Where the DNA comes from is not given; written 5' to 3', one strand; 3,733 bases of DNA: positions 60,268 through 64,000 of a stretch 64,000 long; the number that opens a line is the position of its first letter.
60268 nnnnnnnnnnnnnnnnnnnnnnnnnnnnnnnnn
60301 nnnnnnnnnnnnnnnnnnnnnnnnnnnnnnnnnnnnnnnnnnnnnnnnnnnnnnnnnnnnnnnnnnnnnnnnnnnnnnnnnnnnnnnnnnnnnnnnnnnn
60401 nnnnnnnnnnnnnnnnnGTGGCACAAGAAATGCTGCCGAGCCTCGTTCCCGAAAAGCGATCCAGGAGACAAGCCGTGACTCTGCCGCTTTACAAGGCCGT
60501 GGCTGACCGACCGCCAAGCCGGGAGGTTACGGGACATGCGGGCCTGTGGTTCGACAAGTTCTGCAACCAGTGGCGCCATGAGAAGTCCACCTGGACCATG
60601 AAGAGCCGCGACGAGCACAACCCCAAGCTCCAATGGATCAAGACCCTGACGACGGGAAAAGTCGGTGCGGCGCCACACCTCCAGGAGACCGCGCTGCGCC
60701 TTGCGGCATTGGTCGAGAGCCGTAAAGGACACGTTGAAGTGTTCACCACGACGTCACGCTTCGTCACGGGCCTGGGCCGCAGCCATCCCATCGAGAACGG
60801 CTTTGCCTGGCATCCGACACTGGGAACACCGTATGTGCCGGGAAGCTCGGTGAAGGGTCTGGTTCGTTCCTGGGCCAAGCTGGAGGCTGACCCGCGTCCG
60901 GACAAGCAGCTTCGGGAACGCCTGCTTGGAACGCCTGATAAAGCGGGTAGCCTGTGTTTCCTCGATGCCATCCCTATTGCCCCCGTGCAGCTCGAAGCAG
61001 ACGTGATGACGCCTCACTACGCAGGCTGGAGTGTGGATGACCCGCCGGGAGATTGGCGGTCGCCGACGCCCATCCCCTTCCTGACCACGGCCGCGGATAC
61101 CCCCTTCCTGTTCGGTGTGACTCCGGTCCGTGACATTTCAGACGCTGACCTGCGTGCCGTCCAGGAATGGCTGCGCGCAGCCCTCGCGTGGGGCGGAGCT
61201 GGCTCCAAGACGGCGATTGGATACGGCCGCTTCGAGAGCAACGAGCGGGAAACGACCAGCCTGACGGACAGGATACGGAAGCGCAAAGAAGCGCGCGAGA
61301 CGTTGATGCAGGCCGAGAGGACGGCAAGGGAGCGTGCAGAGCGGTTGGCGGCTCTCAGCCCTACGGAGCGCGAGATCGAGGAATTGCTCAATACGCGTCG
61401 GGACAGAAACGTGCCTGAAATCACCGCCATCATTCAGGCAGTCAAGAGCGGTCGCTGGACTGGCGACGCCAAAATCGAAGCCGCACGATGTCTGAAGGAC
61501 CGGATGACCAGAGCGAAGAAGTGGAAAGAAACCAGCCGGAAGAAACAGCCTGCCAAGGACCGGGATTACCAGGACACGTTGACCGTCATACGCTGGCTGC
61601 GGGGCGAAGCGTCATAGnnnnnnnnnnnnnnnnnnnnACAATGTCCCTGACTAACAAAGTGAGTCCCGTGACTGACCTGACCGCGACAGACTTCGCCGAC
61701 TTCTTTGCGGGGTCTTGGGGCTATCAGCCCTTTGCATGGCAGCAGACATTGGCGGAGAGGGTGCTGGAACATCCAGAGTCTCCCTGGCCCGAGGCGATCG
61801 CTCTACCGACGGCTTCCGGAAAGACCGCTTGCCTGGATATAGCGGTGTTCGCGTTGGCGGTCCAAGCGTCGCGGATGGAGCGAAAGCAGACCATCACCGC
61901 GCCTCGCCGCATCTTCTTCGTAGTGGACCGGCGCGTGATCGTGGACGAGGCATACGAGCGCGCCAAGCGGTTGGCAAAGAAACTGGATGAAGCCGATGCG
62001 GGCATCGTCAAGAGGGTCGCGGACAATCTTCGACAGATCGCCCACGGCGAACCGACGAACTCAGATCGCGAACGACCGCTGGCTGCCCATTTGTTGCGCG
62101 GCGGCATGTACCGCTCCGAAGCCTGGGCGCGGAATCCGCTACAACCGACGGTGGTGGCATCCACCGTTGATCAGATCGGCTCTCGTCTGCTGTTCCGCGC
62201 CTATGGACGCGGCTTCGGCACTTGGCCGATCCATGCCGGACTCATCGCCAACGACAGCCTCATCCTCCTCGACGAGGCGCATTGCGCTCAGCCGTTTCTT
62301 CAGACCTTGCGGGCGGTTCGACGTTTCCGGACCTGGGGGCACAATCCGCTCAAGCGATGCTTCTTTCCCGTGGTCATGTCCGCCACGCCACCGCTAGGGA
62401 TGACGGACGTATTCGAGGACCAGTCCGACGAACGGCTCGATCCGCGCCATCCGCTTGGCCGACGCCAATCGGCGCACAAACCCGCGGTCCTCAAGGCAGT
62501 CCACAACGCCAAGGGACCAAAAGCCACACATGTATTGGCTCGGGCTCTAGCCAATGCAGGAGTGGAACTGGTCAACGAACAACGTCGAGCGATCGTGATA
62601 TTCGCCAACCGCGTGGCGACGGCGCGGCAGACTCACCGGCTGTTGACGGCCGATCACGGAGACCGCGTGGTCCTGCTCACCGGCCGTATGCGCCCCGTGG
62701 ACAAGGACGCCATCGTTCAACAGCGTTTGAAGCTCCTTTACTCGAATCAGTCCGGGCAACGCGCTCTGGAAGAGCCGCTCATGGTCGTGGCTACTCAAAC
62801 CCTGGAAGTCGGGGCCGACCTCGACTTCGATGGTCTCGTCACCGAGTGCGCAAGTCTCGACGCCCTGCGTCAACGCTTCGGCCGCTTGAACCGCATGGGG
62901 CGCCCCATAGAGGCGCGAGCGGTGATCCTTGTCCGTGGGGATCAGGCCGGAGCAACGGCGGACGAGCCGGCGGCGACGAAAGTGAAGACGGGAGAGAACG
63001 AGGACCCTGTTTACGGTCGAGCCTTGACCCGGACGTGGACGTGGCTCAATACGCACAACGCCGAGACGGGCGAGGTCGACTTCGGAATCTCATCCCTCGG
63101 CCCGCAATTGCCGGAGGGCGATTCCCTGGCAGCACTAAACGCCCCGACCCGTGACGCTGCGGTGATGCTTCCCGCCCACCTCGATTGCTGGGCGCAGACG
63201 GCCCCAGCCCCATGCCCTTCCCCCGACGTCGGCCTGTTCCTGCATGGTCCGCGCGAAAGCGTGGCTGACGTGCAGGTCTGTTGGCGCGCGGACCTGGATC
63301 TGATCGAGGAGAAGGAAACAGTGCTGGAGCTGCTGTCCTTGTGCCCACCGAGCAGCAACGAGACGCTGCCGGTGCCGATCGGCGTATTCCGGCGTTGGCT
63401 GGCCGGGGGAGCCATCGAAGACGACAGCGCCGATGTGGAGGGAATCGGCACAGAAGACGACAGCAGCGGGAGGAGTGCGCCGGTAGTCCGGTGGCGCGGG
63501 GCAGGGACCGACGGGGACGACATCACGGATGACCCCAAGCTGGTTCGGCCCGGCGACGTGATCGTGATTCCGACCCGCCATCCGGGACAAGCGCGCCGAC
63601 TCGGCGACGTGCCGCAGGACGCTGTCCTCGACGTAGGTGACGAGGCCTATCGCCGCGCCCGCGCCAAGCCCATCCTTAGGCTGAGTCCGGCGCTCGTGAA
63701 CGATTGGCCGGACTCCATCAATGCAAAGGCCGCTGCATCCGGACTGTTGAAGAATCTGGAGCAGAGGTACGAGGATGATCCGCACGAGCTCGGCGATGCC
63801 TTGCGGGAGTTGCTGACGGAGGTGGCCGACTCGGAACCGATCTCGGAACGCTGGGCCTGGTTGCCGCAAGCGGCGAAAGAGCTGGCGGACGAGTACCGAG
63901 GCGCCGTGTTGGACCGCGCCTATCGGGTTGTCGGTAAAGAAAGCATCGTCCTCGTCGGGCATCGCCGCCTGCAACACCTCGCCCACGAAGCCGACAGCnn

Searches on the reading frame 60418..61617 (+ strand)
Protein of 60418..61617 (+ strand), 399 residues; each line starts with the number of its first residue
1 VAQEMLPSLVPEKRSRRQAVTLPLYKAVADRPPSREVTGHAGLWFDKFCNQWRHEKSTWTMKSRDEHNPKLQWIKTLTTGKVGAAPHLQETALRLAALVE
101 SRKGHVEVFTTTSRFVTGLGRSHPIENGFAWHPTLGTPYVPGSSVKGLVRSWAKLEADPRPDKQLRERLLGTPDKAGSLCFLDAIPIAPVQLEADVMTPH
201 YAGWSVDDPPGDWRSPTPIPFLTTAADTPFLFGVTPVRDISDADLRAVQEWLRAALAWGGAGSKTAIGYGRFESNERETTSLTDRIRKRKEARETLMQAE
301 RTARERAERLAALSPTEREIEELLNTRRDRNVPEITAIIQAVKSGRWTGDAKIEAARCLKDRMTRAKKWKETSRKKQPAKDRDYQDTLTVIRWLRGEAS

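Call 85: search_protein_families(library=pfam, max_evalue=0.00001, proteins=[window:60418-61617:+])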
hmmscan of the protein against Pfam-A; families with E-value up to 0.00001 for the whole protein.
window:60418-61617:+ (399 aa): 1 family
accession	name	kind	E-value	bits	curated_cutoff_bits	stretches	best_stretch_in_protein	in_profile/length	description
PF03787.20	RAMPs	-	4e-19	70.3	22.1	1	109-273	2-189/189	RAMP superfamily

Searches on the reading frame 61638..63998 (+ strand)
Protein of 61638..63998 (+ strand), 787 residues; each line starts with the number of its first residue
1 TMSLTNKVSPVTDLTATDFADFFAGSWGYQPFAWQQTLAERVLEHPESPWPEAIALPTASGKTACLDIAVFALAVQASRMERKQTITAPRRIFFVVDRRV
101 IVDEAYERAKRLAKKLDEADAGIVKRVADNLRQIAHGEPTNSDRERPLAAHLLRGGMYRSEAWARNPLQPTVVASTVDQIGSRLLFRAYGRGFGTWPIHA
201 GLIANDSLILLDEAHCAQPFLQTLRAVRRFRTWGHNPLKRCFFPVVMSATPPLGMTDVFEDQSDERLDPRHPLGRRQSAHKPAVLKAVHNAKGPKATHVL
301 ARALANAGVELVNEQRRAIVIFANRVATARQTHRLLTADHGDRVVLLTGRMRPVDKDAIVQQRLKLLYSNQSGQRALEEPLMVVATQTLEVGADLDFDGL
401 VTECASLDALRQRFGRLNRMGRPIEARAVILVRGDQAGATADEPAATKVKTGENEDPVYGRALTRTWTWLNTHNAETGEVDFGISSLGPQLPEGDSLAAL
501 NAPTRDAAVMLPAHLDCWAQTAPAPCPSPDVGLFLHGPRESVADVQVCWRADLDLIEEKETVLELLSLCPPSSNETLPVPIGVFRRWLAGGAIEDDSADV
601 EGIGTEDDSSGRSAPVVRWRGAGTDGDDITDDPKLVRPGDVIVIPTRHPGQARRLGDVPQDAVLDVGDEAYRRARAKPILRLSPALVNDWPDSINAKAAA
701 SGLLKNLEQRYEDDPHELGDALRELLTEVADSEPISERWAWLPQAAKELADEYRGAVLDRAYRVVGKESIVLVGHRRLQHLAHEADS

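Call 85: search_protein_families(library=pfam, max_evalue=0.00001, proteins=[window:61638-63998:+])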
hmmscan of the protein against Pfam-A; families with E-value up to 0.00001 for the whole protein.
window:61638-63998:+ (787 aa): 1 family
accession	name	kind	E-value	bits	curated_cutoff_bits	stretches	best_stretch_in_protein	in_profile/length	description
PF22590.2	Cas3-like_C_2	-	1.1e-19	71.1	27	1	317-421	3-105/106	CRISPR-associated nuclease/helicase Cas3, C-terminal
